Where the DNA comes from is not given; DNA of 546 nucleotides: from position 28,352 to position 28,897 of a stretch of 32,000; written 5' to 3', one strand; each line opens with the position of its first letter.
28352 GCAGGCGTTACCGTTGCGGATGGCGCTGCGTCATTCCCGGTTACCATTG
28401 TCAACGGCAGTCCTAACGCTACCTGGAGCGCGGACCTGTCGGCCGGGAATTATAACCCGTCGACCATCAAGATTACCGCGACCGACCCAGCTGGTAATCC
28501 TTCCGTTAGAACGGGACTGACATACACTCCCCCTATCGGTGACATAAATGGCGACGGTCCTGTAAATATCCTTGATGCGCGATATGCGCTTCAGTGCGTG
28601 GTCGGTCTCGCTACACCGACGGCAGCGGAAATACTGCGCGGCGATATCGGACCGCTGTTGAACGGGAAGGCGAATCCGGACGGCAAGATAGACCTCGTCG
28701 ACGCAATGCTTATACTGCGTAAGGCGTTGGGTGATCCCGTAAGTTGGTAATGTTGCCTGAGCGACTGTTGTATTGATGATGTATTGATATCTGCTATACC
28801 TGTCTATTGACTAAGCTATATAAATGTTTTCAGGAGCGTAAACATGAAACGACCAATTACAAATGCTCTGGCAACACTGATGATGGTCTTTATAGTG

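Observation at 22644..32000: Heme-sensor kinase + sigma-54 activator + -24/-12 promoter + NHL/dockerin protein + giant cytochrome: candidate redox-controlled extracellular electron-transfer module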

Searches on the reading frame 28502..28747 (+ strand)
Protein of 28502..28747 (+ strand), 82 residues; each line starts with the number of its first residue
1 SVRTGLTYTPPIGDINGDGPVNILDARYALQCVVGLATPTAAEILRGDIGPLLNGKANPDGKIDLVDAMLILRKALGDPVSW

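Call 95: search_solved_structures(query=A6, max_evalue=10)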
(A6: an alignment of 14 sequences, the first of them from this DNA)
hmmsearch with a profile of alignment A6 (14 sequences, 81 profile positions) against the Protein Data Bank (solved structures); distinct sequences matched with E-value up to 10: 27.
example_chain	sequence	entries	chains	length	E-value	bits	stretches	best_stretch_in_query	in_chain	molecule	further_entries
4uyq_B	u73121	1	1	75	7.6e-05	25.5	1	12-79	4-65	Cellulosomal scaffoldin adaptor protein B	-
4uyp_B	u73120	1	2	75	0.00012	24.9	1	12-78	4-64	Cellulosomal scaffoldin adaptor protein B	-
5m2s_B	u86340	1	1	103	0.0087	18.9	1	55-74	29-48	Doc8: Type I dockerin repeat domain from family 9 glycoside hydrolase WP_009982745[Ruminoc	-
5nrk_B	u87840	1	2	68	0.01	18.7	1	13-49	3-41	DocCel5: Type I dockerin repeat domain from A. cellulolyticus family 5 endoglucanase WP_01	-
1daq_A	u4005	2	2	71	0.011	18.6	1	10-34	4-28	ENDOGLUCANASE SS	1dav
4dh2_B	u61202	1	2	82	0.011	18.6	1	11-49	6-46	Dockerin type 1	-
2ccl_B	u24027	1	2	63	0.011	18.5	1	13-73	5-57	ENDO-1,4-BETA-XYLANASE Y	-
1ohz_B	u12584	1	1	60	0.013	18.3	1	13-73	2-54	ENDO-1,4-BETA-XYLANASE Y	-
2mte_A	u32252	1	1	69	0.014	18.3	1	11-34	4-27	Cellulose 1,4-beta-cellobiosidase (reducing end) CelS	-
8x39_A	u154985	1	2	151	0.016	18.1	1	11-78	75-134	Serine protease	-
5m2o_B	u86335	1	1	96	0.016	18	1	7-44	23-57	Group I Dockerin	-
8x3a_A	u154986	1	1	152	0.017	18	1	11-78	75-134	Serine protease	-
2y3n_B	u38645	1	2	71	0.027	17.3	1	12-31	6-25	CELLULOSOMAL FAMILY-48 PROCESSIVE GLYCOSIDE HYDROLASE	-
9qfa_A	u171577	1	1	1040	0.028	17.3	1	9-43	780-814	Ruminococcus bromii Amy12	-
5nrm_B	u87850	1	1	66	0.03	17.2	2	13-49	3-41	DocCel5: Type I dockerin repeat domain from A. cellulolyticus family 5 endoglucanase WP_01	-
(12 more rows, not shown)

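Call 99: predict_structure(alignment_id=A6)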
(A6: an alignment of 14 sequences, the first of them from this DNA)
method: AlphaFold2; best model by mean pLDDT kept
length: 82 residues; sequences in the alignment: 14
mean_pLDDT: 87.7   pTM: 0.76
mean pLDDT of the five models: 87.7, 87.5, 86.8, 84.5, 83.9
residues with pLDDT >= 90: 59; 70-90: 12; 50-70: 7; < 50: 4
segments of 3 or more residues with pLDDT < 50: none
pLDDT, mean of each block of 10 residues (from residue 1): 62 93 97 97 95 88 95 83 47
secondary structure, 60 per line:
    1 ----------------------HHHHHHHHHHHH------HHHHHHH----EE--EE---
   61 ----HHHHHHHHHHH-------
elements in order: H23-34 H41-47 H65-75

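Call 101: fold_search(model_id=the predicted structure, library=pdb)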
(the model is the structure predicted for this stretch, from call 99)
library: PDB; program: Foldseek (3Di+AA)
matches with E <= 10: 36; with E <= 0.001: 0
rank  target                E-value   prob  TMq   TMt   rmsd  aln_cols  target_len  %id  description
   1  2ccl_B                3.4e-03  1.00  0.64  0.82   1.5        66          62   29  THE S45A, T46A MUTANT OF THE TYPE I COHESIN-DOCKERIN COMPLEX FROM THE CELLULOSOME OF CLOSTRIDIUM THERMOCELLUM (released 2007-02-13)
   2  5nrm_B                1.3e-02  1.00  0.62  0.75   3.0        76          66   25  Crystal structure of the sixth cohesin from Acetivibrio cellulolyticus' scaffoldin B in complex with Cel5 dockerin S51 (released 2018-01-31)
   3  4uyq_B                1.4e-02  1.00  0.63  0.70   3.7        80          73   29  High resolution structure of the third cohesin ScaC in complex with the ScaB dockerin with a mutation in the C-termina (released 2015-04-15)
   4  8x39_B                1.6e-02  1.00  0.66  0.41   2.9        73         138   22  Crystal structure of cellulosomal double-dockerin module of Clo1313_0689 from Clostridium thermocellum (released 2024-04-03)
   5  5nrk_B                1.8e-02  0.99  0.62  0.72   2.7        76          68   25  Crystal structure of the sixth cohesin from Acetivibrio cellulolyticus' scaffoldin B in complex with Cel5 dockerin S15 (released 2018-01-31)
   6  4dh2_B                2.2e-02  0.99  0.57  0.63   2.8        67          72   30  Crystal structure of Coh-OlpC(Cthe_0452)-Doc435(Cthe_0435) complex: A novel type I Cohesin-Dockerin complex from Clost (released 2012-11-28)
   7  8x39_A                2.4e-02  1.00  0.66  0.41   2.8        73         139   22  Crystal structure of cellulosomal double-dockerin module of Clo1313_0689 from Clostridium thermocellum (released 2024-04-03)
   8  4fl4_G                2.5e-02  1.00  0.63  0.75   2.1        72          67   22  Scaffoldin conformation and dynamics revealed by a ternary complex from the Clostridium thermocellum cellulosome (released 2012-06-27)
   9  5n5p_B                2.5e-02  0.99  0.61  0.58   3.3        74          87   22  Crystal structure of Ruminococcus flavefaciens' type III complex containing the fifth cohesin from scaffoldin B and th (released 2018-02-28)
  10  5nrk_D                2.7e-02  0.99  0.61  0.72   2.9        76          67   25  Crystal structure of the sixth cohesin from Acetivibrio cellulolyticus' scaffoldin B in complex with Cel5 dockerin S15 (released 2018-01-31)
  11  4uyp_B                3.2e-02  0.99  0.65  0.72   3.0        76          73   26  High resolution structure of the third cohesin ScaC in complex with the ScaB dockerin with a mutation in the N-termina (released 2015-04-15)
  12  4dh2_D                3.2e-02  0.99  0.57  0.65   2.8        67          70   30  Crystal structure of Coh-OlpC(Cthe_0452)-Doc435(Cthe_0435) complex: A novel type I Cohesin-Dockerin complex from Clost (released 2012-11-28)
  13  4fl4_D                3.7e-02  0.96  0.57  0.69   4.0        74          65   24  Scaffoldin conformation and dynamics revealed by a ternary complex from the Clostridium thermocellum cellulosome (released 2012-06-27)
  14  4fl4_J                5.3e-02  0.99  0.62  0.75   2.2        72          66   22  Scaffoldin conformation and dynamics revealed by a ternary complex from the Clostridium thermocellum cellulosome (released 2012-06-27)
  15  6kg9_MODEL_1_A        5.8e-02  0.95  0.55  0.66   4.5        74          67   27  Solution structure of CaDoc0917 from Clostridium acetobutylicum (released 2020-07-08)
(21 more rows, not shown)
